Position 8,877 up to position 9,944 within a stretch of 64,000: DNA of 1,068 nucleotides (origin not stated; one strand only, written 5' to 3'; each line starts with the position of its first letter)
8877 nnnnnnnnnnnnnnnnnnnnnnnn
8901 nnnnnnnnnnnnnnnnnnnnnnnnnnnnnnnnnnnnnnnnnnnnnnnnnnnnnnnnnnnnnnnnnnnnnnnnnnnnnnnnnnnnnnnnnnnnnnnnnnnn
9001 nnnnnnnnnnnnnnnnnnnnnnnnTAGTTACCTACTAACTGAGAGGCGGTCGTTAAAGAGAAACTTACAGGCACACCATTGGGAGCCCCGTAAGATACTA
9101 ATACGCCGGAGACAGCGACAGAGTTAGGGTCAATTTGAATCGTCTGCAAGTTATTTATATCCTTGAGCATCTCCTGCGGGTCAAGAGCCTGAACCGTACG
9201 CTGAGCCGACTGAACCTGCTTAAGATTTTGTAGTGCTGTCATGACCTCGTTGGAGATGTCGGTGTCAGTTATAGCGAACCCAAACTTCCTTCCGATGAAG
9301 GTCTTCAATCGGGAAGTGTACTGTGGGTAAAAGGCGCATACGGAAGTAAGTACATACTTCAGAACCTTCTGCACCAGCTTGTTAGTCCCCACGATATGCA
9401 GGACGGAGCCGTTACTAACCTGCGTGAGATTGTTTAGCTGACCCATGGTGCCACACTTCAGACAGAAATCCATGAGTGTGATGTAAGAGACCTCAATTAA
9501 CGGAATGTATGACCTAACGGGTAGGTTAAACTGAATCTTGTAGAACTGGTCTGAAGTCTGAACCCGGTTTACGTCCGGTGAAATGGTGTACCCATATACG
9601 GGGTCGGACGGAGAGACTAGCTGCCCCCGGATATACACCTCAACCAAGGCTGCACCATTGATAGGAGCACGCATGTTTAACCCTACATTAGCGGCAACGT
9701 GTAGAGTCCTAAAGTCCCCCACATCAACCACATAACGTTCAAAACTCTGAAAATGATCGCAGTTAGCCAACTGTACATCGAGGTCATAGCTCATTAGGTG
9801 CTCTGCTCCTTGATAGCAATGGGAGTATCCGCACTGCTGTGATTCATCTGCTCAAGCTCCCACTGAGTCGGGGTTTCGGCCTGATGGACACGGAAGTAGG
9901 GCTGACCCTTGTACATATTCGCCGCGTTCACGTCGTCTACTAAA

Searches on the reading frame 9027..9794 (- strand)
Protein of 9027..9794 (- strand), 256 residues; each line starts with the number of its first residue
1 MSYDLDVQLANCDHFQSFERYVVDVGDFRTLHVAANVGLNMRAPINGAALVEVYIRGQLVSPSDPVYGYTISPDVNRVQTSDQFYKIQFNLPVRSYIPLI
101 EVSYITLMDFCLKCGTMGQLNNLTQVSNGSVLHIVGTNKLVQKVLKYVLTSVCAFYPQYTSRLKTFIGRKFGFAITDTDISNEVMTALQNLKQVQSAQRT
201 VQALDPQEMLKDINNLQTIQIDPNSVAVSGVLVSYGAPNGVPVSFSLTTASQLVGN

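Call 12: search_protein_families(library=phrogs, proteins=[window:9027-9794:-], max_evalue=0.001)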
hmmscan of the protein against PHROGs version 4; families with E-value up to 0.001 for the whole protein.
window:9027-9794:- (256 aa): 1 family
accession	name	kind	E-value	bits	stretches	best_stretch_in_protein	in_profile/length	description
phrog_2669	-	tail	3.3e-06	28.3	1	126-232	13-122/138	baseplate protein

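Call 31: search_protein_families(library=pfam, proteins=[window:9027-9794:-], max_evalue=0.01)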
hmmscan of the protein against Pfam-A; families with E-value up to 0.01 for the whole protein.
window:9027-9794:- (256 aa): 0 families
